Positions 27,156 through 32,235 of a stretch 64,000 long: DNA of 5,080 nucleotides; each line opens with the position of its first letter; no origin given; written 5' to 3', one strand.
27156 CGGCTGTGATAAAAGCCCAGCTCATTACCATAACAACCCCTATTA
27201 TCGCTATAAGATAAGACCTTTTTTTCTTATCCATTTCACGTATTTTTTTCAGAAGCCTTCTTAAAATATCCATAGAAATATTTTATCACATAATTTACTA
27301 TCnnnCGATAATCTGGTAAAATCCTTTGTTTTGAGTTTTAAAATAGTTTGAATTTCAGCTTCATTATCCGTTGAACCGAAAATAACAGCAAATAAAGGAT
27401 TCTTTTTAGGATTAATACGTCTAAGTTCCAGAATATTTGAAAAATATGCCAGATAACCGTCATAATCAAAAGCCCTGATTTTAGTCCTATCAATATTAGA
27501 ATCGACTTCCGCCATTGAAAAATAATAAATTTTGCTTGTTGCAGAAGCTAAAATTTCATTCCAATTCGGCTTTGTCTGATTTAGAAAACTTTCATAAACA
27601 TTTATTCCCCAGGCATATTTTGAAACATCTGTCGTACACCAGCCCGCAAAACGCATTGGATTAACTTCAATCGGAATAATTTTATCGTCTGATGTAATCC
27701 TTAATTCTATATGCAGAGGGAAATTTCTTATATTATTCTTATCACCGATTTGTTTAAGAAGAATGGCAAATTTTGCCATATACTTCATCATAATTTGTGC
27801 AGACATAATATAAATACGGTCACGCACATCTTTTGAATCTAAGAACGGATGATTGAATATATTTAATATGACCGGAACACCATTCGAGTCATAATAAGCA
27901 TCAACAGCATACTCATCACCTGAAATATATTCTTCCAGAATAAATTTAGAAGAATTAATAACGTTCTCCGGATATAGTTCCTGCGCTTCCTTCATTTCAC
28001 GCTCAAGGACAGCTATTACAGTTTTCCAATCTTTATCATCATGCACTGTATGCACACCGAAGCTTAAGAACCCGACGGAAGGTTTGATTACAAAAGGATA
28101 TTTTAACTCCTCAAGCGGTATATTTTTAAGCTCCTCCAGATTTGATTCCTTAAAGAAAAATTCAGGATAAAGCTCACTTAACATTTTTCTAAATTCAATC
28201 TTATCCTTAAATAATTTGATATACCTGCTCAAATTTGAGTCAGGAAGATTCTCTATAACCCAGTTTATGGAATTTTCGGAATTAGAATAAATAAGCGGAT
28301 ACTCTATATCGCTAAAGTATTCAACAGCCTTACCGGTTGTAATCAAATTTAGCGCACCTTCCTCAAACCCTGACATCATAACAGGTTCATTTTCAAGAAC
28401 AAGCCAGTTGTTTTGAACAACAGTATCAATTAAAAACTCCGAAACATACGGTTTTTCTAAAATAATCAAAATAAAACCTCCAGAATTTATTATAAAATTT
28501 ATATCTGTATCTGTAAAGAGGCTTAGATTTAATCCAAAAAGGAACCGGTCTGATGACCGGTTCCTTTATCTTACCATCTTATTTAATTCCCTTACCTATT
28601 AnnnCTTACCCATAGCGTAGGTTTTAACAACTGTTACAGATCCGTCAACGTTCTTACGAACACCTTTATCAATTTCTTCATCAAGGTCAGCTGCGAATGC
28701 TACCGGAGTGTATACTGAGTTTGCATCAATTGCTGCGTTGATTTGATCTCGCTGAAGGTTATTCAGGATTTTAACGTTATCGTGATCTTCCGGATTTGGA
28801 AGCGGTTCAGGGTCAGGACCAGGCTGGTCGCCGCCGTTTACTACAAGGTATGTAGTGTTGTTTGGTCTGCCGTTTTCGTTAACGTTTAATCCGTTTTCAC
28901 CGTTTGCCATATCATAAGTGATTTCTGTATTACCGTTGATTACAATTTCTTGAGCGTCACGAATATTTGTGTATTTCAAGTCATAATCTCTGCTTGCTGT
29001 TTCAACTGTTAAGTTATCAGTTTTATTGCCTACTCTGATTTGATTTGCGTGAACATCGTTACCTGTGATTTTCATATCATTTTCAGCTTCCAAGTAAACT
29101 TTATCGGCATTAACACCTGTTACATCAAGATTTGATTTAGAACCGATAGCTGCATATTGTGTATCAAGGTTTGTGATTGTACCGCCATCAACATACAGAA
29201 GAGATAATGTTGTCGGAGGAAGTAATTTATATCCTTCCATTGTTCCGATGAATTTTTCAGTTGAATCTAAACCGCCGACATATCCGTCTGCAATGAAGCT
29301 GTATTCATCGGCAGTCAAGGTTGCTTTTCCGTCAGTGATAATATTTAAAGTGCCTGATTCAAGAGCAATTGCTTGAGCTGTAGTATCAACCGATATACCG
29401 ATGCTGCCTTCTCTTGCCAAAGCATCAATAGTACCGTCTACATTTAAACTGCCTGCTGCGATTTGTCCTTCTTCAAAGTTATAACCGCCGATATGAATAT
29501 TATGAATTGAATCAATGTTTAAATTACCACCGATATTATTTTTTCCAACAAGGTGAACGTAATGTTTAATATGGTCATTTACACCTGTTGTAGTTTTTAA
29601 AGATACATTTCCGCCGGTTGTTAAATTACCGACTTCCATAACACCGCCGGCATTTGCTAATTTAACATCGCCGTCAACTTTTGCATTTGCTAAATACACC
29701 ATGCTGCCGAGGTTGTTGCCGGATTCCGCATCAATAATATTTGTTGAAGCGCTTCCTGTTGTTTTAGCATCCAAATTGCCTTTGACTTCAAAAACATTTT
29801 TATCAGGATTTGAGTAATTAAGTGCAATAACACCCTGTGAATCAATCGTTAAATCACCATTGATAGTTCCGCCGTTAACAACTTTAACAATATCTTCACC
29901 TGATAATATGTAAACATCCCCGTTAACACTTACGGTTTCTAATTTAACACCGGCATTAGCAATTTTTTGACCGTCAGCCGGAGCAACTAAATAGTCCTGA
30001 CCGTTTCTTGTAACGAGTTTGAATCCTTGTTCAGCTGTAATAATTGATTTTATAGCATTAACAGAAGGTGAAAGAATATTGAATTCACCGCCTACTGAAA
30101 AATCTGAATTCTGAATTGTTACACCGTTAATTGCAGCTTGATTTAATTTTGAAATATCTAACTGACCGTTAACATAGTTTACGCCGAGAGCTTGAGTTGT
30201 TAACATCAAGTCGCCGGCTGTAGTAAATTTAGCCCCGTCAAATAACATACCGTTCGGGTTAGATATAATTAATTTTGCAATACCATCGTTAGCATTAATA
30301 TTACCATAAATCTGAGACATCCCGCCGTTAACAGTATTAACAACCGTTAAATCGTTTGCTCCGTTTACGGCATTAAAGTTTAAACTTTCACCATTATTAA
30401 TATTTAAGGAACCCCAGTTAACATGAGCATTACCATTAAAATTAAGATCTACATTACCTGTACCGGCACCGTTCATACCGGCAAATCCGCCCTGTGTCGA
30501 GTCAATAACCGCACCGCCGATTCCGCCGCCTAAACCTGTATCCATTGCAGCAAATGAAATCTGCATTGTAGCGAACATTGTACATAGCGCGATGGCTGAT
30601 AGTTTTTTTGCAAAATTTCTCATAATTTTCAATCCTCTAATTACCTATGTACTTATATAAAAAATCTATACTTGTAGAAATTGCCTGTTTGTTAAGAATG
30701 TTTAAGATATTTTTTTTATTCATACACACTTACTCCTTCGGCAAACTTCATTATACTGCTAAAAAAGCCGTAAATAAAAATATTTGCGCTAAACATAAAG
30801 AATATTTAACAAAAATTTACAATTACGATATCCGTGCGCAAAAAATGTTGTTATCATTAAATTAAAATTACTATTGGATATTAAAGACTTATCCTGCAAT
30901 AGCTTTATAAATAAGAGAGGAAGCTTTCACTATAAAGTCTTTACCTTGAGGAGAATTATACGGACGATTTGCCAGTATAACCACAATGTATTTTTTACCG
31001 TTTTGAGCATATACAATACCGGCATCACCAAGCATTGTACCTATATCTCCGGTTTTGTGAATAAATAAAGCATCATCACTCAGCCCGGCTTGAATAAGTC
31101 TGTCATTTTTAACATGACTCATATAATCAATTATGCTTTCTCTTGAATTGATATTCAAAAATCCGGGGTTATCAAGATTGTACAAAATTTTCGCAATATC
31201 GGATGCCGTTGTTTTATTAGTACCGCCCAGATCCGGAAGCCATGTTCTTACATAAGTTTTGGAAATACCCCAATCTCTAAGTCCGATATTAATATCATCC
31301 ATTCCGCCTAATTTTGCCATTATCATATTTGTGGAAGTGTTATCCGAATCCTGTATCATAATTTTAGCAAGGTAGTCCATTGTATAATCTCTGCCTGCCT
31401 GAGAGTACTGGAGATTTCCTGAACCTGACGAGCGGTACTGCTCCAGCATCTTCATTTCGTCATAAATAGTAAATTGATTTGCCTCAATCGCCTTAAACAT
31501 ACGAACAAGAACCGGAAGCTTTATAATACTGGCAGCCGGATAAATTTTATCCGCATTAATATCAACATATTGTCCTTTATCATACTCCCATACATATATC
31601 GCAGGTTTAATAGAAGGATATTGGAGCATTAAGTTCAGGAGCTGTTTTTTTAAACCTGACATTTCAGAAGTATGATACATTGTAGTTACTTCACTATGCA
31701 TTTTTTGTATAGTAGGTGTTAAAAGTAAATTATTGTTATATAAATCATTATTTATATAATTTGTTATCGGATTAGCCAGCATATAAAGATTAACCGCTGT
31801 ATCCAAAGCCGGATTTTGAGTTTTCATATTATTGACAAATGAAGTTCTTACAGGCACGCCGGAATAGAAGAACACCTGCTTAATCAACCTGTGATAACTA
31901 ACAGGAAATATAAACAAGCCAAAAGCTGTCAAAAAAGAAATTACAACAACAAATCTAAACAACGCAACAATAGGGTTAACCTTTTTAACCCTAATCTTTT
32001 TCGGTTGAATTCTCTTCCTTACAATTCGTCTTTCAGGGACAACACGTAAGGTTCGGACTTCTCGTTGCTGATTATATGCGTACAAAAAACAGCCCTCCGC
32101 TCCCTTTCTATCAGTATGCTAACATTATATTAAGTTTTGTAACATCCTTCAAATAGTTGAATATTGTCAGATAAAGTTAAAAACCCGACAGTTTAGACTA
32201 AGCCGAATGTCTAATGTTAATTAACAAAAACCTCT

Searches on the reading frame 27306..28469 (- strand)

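Call 81: search_protein_families(library=pfam, proteins=[window:27306-28469:-], max_evalue=0.0001)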
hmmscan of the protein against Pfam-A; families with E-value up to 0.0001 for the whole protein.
window:27306-28469:- (388 aa): 1 family
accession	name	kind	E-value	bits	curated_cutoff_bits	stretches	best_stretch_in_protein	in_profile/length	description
PF13535.11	ATP-grasp_4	-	3.8e-64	215.6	27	1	123-281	2-160/160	ATP-grasp domain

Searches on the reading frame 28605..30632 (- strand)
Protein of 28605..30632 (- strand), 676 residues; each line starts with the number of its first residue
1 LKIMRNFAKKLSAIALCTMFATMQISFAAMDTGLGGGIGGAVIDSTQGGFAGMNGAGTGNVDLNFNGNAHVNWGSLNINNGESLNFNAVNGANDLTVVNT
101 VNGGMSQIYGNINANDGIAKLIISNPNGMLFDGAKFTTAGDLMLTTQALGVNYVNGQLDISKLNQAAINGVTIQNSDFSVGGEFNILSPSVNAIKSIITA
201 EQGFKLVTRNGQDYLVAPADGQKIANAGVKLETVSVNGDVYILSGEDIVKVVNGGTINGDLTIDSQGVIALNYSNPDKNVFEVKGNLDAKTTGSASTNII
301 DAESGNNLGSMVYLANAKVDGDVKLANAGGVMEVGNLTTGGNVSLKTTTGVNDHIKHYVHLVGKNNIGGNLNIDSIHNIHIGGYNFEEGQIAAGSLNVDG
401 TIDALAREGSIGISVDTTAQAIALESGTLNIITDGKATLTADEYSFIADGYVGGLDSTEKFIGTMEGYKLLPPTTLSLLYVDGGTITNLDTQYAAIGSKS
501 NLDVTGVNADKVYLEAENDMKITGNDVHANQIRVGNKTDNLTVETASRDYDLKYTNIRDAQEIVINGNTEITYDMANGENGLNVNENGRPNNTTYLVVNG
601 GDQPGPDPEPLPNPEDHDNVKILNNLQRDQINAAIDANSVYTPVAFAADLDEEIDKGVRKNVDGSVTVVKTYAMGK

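Call 81: search_protein_families(library=pfam, proteins=[window:28605-30632:-], max_evalue=0.0001)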
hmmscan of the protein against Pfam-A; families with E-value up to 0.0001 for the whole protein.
window:28605-30632:- (676 aa): 1 family
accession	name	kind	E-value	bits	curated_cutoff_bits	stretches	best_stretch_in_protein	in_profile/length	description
PF05860.19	TPS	-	7.8e-07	29.7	33.5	1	64-242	32-204/252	TPS secretion domain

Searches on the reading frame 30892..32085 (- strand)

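Call 81: search_protein_families(library=pfam, proteins=[window:30892-32085:-], max_evalue=0.0001)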
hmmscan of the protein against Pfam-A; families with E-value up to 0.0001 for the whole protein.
window:30892-32085:- (398 aa): 1 family
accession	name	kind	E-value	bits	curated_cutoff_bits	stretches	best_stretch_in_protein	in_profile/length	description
PF13354.11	Beta-lactamase2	-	1.1e-51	175.7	22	1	163-371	2-213/214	Beta-lactamase enzyme family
